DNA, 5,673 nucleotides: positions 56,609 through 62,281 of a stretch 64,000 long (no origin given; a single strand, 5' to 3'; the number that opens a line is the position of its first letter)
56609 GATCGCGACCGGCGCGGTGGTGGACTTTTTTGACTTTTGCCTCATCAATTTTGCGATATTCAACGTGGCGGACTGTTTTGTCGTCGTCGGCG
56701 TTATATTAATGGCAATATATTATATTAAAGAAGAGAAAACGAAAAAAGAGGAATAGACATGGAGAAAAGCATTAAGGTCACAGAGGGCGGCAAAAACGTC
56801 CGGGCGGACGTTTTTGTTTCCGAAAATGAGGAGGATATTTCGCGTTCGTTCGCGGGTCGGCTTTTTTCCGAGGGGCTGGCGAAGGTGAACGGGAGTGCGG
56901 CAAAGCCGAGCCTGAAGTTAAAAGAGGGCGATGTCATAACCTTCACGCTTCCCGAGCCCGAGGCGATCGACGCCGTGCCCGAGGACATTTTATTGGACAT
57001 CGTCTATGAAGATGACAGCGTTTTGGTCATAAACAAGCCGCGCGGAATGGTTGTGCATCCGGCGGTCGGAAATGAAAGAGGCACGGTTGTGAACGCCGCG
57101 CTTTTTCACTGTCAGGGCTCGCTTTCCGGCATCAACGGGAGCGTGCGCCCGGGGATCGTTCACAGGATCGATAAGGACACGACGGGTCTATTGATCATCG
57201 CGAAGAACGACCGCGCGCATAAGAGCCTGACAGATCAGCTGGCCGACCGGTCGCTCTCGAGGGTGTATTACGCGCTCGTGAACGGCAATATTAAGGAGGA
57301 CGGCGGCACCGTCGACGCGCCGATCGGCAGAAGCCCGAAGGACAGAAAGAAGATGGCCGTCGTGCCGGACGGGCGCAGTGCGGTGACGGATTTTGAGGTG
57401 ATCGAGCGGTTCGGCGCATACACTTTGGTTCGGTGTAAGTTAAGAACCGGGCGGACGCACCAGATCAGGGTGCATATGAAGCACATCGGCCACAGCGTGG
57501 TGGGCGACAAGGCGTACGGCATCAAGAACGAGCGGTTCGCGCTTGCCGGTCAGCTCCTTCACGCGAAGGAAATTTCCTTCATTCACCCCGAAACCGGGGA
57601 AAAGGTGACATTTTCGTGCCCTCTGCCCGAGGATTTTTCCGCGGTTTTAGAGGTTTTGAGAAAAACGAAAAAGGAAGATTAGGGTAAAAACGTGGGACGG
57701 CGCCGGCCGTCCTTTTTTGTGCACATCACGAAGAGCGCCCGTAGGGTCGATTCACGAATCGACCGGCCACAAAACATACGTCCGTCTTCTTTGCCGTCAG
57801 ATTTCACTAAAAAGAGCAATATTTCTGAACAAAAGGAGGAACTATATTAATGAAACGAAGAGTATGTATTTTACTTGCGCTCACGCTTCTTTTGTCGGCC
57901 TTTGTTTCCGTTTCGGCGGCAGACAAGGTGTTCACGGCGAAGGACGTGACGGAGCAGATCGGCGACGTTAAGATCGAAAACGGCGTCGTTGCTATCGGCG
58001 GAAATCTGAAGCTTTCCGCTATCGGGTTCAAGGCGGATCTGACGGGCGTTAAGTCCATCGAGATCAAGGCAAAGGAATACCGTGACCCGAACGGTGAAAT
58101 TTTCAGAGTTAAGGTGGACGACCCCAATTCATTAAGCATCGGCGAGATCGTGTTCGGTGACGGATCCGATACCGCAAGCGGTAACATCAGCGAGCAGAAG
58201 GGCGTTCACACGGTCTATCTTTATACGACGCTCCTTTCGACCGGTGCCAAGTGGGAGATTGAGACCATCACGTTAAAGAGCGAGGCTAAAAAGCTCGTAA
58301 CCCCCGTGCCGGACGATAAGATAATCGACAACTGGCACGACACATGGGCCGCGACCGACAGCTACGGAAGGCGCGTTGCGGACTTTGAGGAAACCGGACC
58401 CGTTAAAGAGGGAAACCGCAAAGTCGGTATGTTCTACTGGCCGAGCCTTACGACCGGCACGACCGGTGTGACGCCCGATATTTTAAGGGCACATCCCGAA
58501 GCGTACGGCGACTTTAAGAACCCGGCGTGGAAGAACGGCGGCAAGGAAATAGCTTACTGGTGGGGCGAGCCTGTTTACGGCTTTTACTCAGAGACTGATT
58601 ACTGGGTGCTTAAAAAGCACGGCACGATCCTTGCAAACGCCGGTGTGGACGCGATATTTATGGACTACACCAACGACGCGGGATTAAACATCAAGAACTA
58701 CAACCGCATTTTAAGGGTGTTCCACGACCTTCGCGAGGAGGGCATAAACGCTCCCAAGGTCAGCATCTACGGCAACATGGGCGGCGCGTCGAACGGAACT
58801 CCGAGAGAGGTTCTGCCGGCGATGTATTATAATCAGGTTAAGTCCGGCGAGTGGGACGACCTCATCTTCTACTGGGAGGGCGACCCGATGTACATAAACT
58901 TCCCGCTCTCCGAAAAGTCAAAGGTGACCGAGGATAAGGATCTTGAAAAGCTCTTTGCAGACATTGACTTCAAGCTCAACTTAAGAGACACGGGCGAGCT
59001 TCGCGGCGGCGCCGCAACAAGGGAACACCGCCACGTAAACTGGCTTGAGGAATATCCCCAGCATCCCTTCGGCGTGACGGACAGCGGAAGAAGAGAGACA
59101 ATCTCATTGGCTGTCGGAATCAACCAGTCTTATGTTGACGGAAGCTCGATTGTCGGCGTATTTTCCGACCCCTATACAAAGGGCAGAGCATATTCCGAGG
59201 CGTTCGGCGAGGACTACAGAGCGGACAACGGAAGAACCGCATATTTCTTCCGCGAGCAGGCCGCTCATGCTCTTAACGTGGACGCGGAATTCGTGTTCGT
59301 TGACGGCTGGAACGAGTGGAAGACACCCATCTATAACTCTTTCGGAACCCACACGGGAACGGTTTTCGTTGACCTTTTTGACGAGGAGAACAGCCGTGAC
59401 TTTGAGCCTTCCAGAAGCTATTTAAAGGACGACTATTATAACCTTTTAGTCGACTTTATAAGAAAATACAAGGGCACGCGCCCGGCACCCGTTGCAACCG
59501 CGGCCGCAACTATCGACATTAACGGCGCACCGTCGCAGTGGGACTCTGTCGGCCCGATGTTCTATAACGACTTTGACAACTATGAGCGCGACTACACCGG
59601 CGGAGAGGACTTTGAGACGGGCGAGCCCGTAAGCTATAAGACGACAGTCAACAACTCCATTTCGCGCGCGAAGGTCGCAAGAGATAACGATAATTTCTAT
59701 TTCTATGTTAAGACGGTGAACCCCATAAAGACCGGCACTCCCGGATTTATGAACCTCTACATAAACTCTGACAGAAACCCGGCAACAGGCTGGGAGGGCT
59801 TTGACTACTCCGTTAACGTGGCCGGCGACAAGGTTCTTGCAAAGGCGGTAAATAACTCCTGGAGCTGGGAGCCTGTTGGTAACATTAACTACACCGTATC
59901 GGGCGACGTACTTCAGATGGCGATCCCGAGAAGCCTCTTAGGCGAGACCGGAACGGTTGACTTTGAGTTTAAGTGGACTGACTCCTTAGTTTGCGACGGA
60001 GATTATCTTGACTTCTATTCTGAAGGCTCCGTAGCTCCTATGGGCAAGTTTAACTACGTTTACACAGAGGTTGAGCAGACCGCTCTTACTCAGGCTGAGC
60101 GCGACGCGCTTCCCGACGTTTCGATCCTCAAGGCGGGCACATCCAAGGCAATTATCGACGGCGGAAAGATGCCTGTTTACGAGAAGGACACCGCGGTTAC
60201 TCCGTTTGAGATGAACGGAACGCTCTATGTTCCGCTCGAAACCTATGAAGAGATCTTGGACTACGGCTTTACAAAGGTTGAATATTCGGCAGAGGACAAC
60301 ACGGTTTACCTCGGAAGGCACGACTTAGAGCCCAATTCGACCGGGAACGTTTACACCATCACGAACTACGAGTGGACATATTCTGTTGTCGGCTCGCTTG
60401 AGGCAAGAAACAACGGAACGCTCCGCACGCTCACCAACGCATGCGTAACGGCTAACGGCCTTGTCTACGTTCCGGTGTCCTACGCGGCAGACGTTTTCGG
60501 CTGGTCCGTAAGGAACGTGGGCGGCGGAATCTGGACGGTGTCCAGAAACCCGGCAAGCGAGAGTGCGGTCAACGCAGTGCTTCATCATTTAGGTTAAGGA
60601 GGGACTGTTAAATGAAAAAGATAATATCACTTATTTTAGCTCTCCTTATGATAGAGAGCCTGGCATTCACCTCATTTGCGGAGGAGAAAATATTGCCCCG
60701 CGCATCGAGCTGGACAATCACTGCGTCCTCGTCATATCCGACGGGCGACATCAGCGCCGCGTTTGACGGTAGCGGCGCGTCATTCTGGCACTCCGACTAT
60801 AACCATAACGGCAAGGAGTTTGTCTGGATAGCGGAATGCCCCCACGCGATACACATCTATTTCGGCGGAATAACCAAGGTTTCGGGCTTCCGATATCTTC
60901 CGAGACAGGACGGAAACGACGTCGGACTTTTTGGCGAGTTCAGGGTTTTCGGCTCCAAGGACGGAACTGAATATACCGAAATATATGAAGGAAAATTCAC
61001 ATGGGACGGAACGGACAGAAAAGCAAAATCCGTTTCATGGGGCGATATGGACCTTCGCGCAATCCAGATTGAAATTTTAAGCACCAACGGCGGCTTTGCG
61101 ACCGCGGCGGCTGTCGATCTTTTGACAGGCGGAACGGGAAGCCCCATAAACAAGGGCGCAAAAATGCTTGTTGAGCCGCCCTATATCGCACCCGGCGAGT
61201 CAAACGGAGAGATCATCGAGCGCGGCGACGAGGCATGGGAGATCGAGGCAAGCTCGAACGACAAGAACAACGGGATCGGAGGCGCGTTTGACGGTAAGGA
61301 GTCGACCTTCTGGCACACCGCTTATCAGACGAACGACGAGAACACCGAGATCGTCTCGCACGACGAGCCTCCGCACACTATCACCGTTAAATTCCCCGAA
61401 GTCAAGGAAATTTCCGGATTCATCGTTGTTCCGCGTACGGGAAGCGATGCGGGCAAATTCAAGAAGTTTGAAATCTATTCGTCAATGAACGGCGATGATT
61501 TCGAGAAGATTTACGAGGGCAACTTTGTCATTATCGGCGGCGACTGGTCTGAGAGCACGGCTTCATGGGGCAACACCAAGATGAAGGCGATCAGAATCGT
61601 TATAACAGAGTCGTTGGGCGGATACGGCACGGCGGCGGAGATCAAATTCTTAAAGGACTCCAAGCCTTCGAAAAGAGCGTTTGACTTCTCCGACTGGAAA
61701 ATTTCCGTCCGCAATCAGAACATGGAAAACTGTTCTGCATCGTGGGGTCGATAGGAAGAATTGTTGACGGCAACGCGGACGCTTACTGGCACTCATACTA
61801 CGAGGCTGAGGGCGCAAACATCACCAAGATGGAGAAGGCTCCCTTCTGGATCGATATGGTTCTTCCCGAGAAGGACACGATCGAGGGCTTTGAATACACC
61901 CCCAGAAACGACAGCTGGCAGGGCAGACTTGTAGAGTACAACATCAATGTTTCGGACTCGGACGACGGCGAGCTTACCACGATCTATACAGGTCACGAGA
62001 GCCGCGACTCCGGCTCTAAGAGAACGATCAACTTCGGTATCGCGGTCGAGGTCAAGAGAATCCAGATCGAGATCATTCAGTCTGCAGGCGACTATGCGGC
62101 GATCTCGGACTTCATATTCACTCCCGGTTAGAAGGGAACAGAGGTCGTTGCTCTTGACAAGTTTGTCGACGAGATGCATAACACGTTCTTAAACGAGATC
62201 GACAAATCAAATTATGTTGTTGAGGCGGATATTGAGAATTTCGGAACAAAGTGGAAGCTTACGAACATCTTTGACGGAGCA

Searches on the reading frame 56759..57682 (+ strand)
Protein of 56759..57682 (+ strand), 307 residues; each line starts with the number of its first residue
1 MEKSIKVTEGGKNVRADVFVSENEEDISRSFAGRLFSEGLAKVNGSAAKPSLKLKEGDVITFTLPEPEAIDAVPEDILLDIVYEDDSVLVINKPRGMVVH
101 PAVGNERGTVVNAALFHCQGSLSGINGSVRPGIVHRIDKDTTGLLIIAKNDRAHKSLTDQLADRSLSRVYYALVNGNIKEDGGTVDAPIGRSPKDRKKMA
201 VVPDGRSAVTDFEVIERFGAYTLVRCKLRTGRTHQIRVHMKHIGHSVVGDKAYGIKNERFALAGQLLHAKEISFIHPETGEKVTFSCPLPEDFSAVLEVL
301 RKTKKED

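Call 15: search_protein_families(library=pfam, proteins=[window:56759-57682:+], max_evalue=0.001)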
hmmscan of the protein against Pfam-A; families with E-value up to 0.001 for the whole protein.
window:56759-57682:+ (307 aa): 2 families
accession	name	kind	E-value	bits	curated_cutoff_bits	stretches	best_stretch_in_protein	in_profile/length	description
PF00849.27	PseudoU_synth_2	-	2.6e-34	119.1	26.8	1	88-242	2-152/152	RNA pseudouridylate synthase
PF01479.30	S4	-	0.00015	21.8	22.8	1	15-60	2-48/48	S4 domain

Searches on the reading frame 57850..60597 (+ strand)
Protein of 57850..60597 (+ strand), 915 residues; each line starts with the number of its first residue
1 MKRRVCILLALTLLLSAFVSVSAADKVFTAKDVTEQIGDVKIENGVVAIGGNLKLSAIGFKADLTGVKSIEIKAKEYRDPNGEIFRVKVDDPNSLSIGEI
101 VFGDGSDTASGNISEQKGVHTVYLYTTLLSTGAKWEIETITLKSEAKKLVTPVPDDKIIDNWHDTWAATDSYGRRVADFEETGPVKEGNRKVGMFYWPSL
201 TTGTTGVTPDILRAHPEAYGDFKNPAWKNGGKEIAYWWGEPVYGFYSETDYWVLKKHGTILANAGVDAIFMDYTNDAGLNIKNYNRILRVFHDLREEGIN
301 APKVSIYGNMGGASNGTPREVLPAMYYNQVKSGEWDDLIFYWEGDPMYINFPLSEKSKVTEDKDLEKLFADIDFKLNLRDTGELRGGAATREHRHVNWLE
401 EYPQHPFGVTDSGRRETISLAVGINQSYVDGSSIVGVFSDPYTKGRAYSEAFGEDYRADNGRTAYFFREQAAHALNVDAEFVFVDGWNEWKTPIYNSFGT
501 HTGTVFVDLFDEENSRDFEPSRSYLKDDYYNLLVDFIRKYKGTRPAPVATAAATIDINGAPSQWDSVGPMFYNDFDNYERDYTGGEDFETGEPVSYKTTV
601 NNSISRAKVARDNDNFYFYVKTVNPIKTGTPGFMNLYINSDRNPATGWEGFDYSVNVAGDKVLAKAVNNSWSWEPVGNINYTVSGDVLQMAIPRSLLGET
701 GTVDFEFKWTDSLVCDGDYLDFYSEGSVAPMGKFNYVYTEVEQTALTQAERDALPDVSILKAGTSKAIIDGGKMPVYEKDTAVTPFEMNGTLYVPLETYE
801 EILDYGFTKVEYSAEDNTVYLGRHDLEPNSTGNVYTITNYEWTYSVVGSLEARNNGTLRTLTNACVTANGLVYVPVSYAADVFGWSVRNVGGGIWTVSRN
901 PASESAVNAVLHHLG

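Call 5: search_protein_families(library=pfam, proteins=[window:57850-60597:+], max_evalue=0.01)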
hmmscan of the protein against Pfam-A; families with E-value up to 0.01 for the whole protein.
window:57850-60597:+ (915 aa): 1 family
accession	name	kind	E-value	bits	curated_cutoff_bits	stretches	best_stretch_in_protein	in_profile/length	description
PF07833.16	Cu_amine_oxidN1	-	1.7e-07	31.6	24.2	1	781-889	9-99/108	Copper amine oxidase N-terminal domain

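Call 8: search_protein_families(library=ncbifam, proteins=[window:57850-60597:+], max_evalue=1)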
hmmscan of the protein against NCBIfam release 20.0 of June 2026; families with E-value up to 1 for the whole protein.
window:57850-60597:+ (915 aa): 0 families

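Call 20: find_encoding_contigs(protein=window:57850-60597:+, flank=10000, max_places=6)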
Protein window:57850-60597:+ (915 aa): 9 contigs read that carry it; 5 places shown.
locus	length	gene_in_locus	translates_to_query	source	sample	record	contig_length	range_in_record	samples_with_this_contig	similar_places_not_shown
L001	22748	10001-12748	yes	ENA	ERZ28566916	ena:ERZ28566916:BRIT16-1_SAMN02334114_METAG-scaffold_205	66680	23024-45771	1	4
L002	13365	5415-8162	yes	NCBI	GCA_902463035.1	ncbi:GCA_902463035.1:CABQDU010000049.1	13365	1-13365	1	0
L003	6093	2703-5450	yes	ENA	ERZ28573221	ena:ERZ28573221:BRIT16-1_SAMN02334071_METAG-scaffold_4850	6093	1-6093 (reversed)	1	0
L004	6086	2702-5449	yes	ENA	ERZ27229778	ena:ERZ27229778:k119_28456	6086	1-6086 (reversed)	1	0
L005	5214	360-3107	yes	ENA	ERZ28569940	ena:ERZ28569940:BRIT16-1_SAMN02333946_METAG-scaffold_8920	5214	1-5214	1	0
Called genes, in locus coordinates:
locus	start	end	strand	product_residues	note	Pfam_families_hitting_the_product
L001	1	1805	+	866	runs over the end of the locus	PF01624:MutS_I, PF05188:MutS_II, PF05192:MutS_III, PF05190:MutS_IV, PF00488:MutS_V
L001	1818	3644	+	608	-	PF02518:HATPase_c (weak), PF13589:HATPase_c_3, PF01119:DNA_mis_repair, PF08676:MutL_C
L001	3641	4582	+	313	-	PF01745:IPT, PF01715:IPPT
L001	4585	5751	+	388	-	PF26018:BSH_RND_rel (faint), PF26012:HH_RND_rel (weak), PF26011:Beta-barrel_RND_rel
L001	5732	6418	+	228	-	PF01168:Ala_racemase_N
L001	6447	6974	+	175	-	PF04472:SepF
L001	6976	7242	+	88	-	PF02325:CCB3_YggT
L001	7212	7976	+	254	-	PF17774:YlmH_RBD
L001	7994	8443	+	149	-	PF05103:DivIVA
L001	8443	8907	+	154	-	PF01252:Peptidase_A8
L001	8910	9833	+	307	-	PF00849:PseudoU_synth_2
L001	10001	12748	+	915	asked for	PF07833:Cu_amine_oxidN1 (weak)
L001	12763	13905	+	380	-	PF00754:F5_F8_type_C, PF22633:F5_F8_type_C_2 (faint), PF00754:F5_F8_type_C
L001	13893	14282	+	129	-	PF00754:F5_F8_type_C, PF22633:F5_F8_type_C_2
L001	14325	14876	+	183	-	PF00754:F5_F8_type_C, PF22633:F5_F8_type_C_2, PF07833:Cu_amine_oxidN1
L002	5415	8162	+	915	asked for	PF07833:Cu_amine_oxidN1 (weak)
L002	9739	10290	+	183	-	PF00754:F5_F8_type_C, PF22633:F5_F8_type_C_2, PF07833:Cu_amine_oxidN1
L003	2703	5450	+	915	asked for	PF07833:Cu_amine_oxidN1 (weak)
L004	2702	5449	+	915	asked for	PF07833:Cu_amine_oxidN1 (weak)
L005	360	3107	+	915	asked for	PF07833:Cu_amine_oxidN1 (weak)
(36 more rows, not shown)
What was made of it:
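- On Pseudogene (B2): The same split of B2 is called in three independent assemblies (call 20).
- Checked: The same 380/129/183-aa split is called in three independent assemblies, and two shorter contigs end inside the first fragment (call 20).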

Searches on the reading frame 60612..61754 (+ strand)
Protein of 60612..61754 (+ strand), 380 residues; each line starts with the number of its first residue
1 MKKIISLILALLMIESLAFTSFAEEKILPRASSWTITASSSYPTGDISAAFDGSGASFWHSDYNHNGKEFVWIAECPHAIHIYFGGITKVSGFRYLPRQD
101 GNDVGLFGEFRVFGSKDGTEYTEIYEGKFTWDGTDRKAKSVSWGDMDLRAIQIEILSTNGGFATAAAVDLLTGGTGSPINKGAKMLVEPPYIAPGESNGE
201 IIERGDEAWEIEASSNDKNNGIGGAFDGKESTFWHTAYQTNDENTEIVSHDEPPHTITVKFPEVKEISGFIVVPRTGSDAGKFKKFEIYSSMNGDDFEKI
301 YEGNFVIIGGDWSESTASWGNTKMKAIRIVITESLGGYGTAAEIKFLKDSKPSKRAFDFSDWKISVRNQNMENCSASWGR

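Call 5: search_protein_families(library=pfam, proteins=[window:60612-61754:+], max_evalue=0.01)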
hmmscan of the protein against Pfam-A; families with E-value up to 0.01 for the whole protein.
window:60612-61754:+ (380 aa): 2 families
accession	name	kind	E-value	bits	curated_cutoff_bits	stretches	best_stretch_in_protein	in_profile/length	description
PF00754.31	F5_F8_type_C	-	5.1e-34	117.6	28.2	2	211-344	2-127/127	F5/8 type C domain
PF22633.2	F5_F8_type_C_2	-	8.9e-10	39.5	27.8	1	225-304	2-69/91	NedA-like, galactose-binding domain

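Call 8: search_protein_families(library=ncbifam, proteins=[window:60612-61754:+], max_evalue=1)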
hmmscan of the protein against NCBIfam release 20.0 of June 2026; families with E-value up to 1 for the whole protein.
window:60612-61754:+ (380 aa): 3 families
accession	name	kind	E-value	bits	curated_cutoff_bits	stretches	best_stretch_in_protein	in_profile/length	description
NF040533.1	endo_SpGH101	exception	1.7e-09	35.4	2900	2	212-366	1767-1911/1962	SpGH101 family endo-alpha-N-acetylgalactosaminidase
NF040942.2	hypo_ExtJ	equivalog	0.008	16.5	52.5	1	1-25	1-25/77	selenite/tellurite reduction operon protein ExtJ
NF047619.1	NADase_discoid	domain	0.23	11.5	38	0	214-257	7-50/130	NADase-type glycan-binding domain-containing protein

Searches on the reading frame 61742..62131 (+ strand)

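Call 5: search_protein_families(library=pfam, proteins=[window:61742-62131:+], max_evalue=0.01)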
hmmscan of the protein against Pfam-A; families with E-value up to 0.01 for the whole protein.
window:61742-62131:+ (129 aa): 2 families
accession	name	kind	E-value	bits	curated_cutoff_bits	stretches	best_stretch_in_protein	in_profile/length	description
PF00754.31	F5_F8_type_C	-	8.1e-12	45.8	28.2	1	7-121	17-124/127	F5/8 type C domain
PF22633.2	F5_F8_type_C_2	-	2.6e-10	41.2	27.8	1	7-108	2-90/91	NedA-like, galactose-binding domain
